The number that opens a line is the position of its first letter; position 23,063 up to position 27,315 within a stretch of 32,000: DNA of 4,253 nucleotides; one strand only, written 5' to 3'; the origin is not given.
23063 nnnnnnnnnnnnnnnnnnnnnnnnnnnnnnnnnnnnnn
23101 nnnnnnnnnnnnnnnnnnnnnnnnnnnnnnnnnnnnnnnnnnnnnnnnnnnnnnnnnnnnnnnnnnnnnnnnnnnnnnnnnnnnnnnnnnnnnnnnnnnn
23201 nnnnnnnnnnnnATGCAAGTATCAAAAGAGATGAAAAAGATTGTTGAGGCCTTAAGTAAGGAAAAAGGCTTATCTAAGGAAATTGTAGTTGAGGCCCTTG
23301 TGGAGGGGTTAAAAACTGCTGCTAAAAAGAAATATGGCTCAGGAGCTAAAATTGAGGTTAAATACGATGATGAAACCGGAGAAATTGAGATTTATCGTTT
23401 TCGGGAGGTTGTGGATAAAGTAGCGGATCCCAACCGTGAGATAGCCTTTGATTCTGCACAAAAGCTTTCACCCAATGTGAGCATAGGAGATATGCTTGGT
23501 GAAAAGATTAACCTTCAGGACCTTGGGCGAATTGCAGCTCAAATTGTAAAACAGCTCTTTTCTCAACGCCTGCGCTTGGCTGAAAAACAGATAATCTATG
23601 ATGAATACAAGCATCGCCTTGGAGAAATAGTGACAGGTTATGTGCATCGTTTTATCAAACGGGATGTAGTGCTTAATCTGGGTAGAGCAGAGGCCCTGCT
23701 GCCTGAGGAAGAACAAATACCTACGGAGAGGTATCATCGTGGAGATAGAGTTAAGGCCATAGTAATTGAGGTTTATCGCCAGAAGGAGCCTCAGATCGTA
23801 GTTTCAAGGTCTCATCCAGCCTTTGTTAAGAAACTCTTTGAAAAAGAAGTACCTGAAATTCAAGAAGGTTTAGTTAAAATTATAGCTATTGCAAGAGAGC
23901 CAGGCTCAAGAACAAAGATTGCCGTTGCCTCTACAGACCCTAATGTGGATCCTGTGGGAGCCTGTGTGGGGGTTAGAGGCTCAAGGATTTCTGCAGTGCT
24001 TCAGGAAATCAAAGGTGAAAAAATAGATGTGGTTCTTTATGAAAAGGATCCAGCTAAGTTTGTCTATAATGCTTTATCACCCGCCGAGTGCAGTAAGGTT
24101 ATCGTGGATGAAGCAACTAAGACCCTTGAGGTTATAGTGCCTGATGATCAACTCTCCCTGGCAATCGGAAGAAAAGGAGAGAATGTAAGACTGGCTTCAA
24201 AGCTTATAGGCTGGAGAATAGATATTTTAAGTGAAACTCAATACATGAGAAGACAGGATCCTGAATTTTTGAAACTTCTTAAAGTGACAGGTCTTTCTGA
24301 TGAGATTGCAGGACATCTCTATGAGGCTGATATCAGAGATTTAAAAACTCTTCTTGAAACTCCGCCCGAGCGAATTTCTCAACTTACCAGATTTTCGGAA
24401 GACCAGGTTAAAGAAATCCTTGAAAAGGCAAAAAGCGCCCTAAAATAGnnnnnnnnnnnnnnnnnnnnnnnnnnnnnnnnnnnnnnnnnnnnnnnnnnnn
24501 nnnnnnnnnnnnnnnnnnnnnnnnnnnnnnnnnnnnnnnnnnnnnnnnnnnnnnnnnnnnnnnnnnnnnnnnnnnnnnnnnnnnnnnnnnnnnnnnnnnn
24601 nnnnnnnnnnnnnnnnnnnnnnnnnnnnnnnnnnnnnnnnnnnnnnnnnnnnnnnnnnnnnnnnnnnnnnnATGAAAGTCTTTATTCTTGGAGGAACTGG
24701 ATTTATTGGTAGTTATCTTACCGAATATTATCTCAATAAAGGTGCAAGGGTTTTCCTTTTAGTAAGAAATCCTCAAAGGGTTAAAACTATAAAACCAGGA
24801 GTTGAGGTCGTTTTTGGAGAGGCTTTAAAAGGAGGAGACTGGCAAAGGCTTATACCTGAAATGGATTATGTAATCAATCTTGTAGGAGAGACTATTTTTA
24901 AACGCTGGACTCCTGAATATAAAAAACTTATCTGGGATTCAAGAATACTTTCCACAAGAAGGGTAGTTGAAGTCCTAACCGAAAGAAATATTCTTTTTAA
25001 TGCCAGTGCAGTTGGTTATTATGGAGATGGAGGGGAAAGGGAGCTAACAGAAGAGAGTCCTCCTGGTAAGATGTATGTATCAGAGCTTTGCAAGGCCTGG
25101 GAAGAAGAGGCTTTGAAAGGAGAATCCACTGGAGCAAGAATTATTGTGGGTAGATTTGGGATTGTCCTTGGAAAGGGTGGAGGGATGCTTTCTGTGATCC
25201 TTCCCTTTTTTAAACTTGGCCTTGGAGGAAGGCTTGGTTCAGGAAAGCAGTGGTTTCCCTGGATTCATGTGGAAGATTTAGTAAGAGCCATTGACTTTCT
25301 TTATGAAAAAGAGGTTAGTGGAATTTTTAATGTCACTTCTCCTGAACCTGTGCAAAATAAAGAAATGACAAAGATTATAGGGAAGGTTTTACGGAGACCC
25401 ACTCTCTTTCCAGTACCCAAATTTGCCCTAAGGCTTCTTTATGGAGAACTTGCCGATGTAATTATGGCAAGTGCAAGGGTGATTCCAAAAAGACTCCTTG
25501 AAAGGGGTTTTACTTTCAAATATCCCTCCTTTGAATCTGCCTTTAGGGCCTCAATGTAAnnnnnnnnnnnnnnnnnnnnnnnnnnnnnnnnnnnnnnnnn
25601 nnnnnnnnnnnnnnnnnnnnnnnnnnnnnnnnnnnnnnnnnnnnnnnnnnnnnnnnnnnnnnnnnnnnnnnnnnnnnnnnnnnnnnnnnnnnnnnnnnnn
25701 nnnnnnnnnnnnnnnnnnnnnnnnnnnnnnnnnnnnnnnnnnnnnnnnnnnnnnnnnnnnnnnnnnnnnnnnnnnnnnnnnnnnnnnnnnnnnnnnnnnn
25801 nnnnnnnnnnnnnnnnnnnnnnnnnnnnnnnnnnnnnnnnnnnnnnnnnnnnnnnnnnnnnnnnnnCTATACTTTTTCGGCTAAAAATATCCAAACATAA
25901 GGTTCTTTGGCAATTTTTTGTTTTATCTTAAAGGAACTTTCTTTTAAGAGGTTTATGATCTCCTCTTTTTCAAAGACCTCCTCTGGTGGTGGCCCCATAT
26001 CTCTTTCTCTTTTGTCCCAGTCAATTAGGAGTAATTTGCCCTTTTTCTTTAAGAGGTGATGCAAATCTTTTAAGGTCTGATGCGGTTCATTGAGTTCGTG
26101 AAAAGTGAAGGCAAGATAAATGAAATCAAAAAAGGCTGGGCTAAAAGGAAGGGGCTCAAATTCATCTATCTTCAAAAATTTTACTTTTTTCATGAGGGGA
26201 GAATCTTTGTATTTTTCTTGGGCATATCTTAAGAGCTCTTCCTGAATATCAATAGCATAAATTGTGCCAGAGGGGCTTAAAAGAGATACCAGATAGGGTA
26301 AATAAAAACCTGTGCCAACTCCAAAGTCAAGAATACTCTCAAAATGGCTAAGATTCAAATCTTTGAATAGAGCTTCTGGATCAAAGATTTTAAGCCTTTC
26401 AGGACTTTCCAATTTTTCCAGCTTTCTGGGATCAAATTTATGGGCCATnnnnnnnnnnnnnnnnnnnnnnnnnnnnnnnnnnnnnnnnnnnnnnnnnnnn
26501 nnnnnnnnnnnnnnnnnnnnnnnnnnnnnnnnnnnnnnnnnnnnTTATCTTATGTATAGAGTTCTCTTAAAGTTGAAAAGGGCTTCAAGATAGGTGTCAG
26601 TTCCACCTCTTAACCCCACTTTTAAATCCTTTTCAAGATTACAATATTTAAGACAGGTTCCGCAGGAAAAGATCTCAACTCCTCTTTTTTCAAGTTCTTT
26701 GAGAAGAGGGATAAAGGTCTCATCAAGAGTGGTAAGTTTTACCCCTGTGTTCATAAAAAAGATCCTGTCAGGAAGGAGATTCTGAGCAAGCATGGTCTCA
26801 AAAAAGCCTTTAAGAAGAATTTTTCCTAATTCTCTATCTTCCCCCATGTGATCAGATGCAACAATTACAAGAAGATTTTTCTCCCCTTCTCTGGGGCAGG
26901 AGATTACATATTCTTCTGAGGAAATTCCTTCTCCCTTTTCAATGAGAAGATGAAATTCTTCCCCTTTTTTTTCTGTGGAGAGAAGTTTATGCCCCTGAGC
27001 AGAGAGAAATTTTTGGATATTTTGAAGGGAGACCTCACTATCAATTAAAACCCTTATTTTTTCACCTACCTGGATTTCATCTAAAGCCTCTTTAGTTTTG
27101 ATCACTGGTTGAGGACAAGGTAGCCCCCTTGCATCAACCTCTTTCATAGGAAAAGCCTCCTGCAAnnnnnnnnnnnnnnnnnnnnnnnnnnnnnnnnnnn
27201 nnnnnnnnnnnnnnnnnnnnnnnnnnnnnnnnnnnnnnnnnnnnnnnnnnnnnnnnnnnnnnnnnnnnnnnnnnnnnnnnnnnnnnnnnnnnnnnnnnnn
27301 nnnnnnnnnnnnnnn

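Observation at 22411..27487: Mosaic intergenic modules bounded by inverted copies of the promoter box, including two ~200-bp near-identical copies in opposite orientation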

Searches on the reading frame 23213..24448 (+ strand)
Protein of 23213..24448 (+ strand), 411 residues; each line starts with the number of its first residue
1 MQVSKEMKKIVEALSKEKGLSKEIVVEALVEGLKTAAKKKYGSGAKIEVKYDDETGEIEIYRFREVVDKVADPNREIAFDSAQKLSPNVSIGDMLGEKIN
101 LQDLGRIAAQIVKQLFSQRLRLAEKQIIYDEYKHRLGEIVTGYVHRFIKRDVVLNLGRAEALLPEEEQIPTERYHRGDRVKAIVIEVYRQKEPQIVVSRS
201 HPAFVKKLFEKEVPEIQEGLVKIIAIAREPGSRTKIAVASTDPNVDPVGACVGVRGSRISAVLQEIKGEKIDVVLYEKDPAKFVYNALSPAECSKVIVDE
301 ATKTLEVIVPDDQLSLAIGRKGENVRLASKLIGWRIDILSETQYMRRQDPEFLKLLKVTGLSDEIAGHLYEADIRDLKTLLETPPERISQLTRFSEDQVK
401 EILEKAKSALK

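Call 13: search_protein_families(library=pfam, proteins=[window:23213-24448:+])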
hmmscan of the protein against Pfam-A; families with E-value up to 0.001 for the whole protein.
window:23213-24448:+ (411 aa): 4 families
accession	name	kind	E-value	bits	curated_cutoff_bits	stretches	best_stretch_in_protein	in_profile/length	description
PF08529.16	NusA_N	-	1e-35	122.9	23.8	1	6-126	1-119/119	NusA N-terminal domain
PF13184.12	KH_5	-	5e-30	103.9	27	1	230-297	1-68/69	NusA-like KH domain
PF14520.12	HHH_5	-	2e-05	25.4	27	1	352-407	1-56/57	Helix-hairpin-helix domain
PF23095.1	KH_NusA_C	-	0.00078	19.9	34.2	0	312-338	8-34/59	Transcription termination/antitermination protein NusA, KH domain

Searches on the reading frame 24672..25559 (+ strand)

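Call 15: search_protein_families(library=pfam, proteins=[window:24672-25559:+])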
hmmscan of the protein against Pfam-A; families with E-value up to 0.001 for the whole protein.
window:24672-25559:+ (295 aa): 6 families
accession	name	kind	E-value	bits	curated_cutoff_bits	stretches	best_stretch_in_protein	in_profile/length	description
PF01370.27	Epimerase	-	3.3e-29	102.4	20.9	1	3-221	1-239/240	NAD dependent epimerase/dehydratase family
PF08338.16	DUF1731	-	1.8e-18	66.4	27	1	248-293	1-46/47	Domain of unknown function (DUF1731)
PF16363.11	GDP_Man_Dehyd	-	1.2e-10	41.8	27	1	4-130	1-146/332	GDP-mannose 4,6 dehydratase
PF13460.12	NAD_binding_10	-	1e-08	35.7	27.2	1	7-107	1-90/184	NAD(P)H-binding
PF05368.20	NmrA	-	9e-07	29.2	27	1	2-72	4-78/298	NmrA-like family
PF07993.18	NAD_binding_4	-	0.00012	21.7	20.1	0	7-35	3-34/258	Male sterility protein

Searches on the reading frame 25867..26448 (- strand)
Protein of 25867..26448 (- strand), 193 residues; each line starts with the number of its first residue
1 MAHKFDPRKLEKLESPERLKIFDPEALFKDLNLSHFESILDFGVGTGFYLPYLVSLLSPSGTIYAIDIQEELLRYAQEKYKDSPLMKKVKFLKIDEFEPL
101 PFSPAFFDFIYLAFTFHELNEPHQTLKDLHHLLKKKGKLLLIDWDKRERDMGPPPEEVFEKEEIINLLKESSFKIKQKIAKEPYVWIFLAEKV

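Call 15: search_protein_families(library=pfam, proteins=[window:25867-26448:-])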
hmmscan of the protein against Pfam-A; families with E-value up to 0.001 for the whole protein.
window:25867-26448:- (193 aa): 10 families
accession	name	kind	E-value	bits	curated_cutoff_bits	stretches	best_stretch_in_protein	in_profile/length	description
PF08241.18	Methyltransf_11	-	2.6e-17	63.7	21.2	1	40-140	1-94/95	Methyltransferase domain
PF13649.12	Methyltransf_25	-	7.6e-16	59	27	1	39-137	1-97/97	Methyltransferase domain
PF13847.12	Methyltransf_31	-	2.7e-14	53.5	27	1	38-163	6-127/145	Methyltransferase domain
PF08242.18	Methyltransf_12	-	3.3e-13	50.6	30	1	40-139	1-98/98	Methyltransferase domain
PF01209.24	Ubie_methyltran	-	7.8e-11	42.2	20.1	1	37-148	49-158/233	ubiE/COQ5 methyltransferase family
PF13489.12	Methyltransf_23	-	8.2e-10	39.1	27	1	36-149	23-126/164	Methyltransferase domain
PF05175.20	MTS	-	1.3e-05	25.3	23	1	26-164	22-159/170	Methyltransferase small domain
PF00891.24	Methyltransf_2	-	2.2e-05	24.4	22.3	1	26-144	53-167/210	O-methyltransferase domain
PF01269.23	Fibrillarin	-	0.00024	20.8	27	0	30-184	66-214/227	Fibrillarin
PF01596.23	Methyltransf_3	-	0.00038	20.3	22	1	32-113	41-127/204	O-methyltransferase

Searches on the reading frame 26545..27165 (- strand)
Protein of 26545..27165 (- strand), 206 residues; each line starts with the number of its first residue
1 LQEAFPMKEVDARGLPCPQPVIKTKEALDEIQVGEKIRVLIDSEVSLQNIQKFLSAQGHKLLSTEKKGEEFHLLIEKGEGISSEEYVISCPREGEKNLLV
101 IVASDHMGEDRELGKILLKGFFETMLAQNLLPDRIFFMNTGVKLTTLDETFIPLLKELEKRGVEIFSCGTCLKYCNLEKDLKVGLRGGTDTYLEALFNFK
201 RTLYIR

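Call 15: search_protein_families(library=pfam, proteins=[window:26545-27165:-])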
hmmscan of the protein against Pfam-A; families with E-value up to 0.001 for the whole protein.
window:26545-27165:- (206 aa): 3 families
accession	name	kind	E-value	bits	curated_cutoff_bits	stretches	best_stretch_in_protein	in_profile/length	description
PF01206.22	TusA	-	1.2e-24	86.4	28.6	1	8-77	1-70/70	Sulfurtransferase TusA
PF02635.20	DsrE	-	9.6e-06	26.2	22.7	1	126-180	28-89/116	DsrE/DsrF-like family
PF10006.14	DUF2249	-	0.00079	19.6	29.5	0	9-42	1-34/70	Uncharacterized conserved protein (DUF2249)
